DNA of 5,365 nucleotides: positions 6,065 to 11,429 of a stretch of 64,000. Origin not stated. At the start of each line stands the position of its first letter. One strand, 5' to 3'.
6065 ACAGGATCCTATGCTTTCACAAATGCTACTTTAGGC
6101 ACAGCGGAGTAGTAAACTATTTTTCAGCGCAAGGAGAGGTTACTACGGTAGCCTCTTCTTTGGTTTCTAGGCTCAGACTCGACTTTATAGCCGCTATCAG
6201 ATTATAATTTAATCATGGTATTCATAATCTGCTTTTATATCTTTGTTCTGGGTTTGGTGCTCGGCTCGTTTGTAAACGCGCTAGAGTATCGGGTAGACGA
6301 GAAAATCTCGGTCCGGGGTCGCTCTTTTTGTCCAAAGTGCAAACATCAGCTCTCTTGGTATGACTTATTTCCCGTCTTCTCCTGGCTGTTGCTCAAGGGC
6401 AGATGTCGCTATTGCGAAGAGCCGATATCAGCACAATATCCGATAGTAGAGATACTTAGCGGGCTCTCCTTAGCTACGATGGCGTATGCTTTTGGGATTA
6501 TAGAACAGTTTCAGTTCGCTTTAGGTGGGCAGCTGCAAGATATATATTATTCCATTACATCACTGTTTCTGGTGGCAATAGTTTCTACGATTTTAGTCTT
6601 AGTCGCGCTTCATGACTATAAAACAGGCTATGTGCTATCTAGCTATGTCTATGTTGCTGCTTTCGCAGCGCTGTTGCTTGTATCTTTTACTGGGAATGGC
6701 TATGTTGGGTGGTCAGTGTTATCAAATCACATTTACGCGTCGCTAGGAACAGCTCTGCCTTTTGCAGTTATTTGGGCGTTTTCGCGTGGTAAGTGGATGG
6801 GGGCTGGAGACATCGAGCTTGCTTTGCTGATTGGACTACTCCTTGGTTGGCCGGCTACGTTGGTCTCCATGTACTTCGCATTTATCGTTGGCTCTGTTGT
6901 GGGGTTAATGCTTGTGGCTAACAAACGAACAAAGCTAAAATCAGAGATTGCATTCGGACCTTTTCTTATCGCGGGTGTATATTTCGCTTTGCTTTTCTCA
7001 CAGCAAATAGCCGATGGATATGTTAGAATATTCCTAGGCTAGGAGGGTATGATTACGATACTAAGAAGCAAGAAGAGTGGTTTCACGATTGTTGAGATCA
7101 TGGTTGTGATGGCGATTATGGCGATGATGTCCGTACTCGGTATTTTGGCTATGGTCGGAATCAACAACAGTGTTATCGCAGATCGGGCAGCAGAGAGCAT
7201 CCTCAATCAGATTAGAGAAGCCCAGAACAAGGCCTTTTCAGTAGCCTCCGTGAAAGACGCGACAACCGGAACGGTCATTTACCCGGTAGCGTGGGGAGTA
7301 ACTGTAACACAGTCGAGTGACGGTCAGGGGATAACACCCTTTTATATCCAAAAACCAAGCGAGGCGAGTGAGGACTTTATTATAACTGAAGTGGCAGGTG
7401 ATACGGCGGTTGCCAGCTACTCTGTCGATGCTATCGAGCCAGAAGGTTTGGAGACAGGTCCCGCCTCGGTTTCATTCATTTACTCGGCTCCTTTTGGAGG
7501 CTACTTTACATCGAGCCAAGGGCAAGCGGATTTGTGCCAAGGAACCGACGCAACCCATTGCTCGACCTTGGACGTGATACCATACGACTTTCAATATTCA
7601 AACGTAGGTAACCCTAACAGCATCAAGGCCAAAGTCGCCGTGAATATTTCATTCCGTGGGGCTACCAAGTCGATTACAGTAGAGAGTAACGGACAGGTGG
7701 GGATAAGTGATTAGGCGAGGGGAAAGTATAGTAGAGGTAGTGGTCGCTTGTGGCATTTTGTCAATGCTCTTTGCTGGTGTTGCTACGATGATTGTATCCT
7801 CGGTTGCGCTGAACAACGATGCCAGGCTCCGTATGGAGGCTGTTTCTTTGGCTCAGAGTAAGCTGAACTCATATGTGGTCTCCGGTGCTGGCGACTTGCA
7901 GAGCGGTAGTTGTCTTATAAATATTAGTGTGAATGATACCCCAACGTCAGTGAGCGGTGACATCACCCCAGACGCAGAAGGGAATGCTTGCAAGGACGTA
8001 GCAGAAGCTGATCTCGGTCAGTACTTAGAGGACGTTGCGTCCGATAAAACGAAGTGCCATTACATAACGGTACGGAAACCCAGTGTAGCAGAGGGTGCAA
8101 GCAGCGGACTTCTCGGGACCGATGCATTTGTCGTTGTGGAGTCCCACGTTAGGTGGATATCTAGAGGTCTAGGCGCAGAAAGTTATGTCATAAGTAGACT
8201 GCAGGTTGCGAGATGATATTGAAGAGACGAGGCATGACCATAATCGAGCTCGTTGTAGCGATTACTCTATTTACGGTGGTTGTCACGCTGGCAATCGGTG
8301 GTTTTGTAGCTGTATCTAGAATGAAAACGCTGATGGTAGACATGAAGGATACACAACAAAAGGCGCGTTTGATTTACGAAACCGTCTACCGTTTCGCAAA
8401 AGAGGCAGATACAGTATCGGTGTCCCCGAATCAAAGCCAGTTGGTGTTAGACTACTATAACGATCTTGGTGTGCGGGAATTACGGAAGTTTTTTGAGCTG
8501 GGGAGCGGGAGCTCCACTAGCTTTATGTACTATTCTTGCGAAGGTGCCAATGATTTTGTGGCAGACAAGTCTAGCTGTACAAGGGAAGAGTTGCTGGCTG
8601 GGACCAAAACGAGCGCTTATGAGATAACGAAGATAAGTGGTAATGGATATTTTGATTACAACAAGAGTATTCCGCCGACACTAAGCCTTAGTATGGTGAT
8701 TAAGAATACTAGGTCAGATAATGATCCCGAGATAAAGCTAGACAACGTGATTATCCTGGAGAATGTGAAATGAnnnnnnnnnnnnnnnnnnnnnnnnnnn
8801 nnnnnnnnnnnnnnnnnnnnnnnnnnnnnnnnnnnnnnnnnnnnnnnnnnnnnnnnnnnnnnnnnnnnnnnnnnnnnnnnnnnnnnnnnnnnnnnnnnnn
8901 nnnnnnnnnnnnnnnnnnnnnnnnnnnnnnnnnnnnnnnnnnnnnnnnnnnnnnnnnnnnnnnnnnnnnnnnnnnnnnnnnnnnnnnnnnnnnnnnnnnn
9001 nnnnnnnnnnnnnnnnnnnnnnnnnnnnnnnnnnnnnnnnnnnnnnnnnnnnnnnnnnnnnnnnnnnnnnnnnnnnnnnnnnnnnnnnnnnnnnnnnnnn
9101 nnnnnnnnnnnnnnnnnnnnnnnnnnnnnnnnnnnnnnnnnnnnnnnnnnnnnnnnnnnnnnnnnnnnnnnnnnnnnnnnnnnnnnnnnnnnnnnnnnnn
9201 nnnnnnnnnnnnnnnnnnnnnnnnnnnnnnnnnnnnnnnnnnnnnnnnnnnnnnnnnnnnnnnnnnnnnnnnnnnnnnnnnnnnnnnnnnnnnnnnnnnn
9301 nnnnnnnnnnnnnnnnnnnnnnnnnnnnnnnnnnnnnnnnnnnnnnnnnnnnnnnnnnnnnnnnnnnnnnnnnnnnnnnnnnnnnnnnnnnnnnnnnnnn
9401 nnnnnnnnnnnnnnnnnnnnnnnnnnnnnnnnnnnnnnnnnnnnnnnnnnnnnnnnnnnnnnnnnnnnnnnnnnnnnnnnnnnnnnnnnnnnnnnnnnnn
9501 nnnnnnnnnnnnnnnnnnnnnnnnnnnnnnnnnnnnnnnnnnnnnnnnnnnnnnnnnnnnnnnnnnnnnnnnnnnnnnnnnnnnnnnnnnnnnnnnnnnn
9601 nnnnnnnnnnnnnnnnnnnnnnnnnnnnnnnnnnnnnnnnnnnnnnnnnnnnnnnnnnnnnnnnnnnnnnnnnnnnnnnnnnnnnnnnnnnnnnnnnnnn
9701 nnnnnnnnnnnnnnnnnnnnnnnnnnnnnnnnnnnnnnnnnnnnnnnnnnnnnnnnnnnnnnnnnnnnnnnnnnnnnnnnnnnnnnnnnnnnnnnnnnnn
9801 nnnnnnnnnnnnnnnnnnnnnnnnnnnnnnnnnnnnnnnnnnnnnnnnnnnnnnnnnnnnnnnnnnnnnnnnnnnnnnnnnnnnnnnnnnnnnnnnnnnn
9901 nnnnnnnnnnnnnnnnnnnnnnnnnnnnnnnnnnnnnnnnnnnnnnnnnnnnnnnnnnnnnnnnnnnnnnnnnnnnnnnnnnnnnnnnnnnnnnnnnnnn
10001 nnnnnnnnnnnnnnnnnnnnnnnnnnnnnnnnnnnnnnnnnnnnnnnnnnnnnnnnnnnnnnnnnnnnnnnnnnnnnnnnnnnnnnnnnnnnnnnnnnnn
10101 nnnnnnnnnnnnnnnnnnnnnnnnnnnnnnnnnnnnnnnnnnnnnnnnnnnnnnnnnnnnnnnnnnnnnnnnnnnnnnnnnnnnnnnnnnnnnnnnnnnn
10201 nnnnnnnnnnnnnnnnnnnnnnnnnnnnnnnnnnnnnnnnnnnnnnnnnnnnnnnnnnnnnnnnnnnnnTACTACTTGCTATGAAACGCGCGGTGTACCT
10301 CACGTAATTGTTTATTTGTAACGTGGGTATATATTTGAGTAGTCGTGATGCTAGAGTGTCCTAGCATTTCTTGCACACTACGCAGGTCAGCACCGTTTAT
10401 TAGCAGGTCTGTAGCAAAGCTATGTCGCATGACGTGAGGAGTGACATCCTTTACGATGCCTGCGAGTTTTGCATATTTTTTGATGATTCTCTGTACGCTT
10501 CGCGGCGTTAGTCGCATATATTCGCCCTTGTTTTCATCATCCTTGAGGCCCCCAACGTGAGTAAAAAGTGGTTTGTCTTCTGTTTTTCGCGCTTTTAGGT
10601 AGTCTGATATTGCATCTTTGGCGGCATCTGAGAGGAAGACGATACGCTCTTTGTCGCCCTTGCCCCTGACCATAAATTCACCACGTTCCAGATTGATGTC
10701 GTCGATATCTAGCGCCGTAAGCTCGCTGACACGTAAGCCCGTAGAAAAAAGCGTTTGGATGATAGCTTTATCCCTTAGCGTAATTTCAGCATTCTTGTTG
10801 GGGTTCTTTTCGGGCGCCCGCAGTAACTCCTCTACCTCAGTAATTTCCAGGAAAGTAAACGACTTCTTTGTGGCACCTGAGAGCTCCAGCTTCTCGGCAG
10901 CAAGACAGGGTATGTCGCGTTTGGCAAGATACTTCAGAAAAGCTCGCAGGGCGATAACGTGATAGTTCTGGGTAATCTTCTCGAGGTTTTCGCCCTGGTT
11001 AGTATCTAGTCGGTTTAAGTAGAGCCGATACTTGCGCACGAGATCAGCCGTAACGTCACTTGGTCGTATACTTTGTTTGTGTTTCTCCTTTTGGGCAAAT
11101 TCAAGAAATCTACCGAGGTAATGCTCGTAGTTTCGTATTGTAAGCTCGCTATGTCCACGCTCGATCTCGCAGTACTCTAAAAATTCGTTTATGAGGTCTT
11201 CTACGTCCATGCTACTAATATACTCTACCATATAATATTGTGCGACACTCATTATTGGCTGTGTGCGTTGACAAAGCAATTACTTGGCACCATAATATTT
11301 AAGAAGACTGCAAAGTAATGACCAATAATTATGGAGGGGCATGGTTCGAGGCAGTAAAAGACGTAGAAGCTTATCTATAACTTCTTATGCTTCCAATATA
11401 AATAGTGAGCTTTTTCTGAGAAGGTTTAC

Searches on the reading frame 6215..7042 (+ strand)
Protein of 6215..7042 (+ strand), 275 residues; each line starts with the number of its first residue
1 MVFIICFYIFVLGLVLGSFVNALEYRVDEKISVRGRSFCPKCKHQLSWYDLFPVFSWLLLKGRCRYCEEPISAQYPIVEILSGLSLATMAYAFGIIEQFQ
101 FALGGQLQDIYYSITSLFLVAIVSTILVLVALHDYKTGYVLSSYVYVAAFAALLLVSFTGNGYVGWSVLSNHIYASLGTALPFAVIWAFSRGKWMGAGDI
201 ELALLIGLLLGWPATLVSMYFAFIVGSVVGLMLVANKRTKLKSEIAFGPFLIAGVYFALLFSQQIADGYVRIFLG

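Call 24: search_protein_families(library=pfam, proteins=[window:6215-7042:+])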
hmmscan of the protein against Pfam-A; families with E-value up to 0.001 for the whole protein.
window:6215-7042:+ (275 aa): 2 families
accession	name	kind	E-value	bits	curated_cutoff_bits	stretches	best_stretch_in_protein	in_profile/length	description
PF06750.18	A24_N_bact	-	5e-30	103.8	23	1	11-93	1-84/84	Bacterial Peptidase A24 N-terminal domain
PF01478.23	Peptidase_A24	-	1.1e-09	39.1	26.5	1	122-231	2-104/104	Type IV leader peptidase family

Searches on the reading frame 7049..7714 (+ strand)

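Call 98: search_protein_families(library=pfam, max_evalue=0.001, proteins=[window:7049-7714:+])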
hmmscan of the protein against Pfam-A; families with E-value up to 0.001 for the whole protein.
window:7049-7714:+ (221 aa): 1 family
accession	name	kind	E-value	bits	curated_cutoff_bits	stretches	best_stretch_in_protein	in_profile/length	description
PF07963.17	N_methyl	-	1e-05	25.4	21.2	1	6-29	1-24/27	Prokaryotic N-terminal methylation motif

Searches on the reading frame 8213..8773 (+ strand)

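Call 98: search_protein_families(library=pfam, max_evalue=0.001, proteins=[window:8213-8773:+])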
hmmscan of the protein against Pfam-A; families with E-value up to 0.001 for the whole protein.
window:8213-8773:+ (186 aa): 1 family
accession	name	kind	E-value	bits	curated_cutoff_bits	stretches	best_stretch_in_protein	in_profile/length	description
PF07963.17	N_methyl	-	0.00024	21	21.2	1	4-27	3-26/27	Prokaryotic N-terminal methylation motif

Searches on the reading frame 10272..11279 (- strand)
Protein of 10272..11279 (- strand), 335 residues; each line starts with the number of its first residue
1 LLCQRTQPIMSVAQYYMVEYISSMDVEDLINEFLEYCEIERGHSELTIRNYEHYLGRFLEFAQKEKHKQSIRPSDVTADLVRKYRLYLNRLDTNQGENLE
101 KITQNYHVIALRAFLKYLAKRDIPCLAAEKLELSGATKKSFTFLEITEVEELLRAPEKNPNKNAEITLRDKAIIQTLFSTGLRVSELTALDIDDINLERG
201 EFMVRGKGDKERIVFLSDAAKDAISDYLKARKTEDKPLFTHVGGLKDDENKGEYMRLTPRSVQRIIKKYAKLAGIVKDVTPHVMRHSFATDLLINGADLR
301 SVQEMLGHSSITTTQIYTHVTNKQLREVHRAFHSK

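Call 24: search_protein_families(library=pfam, proteins=[window:10272-11279:-])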
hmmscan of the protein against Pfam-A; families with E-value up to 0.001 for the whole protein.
window:10272-11279:- (335 aa): 4 families
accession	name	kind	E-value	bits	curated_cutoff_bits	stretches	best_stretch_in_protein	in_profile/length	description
PF00589.27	Phage_integrase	-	3.5e-44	151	27.1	1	143-322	2-170/172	Phage integrase family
PF02899.23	Phage_int_SAM_1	-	8.9e-13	48.8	22.3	1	30-121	1-82/83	Phage integrase, N-terminal SAM-like domain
PF13102.12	Phage_int_SAM_5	-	8.9e-09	36.1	22.3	1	30-121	3-85/98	Phage integrase SAM-like domain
PF13495.12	Phage_int_SAM_4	-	3.4e-07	31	27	1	29-123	1-83/85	Phage integrase, N-terminal SAM-like domain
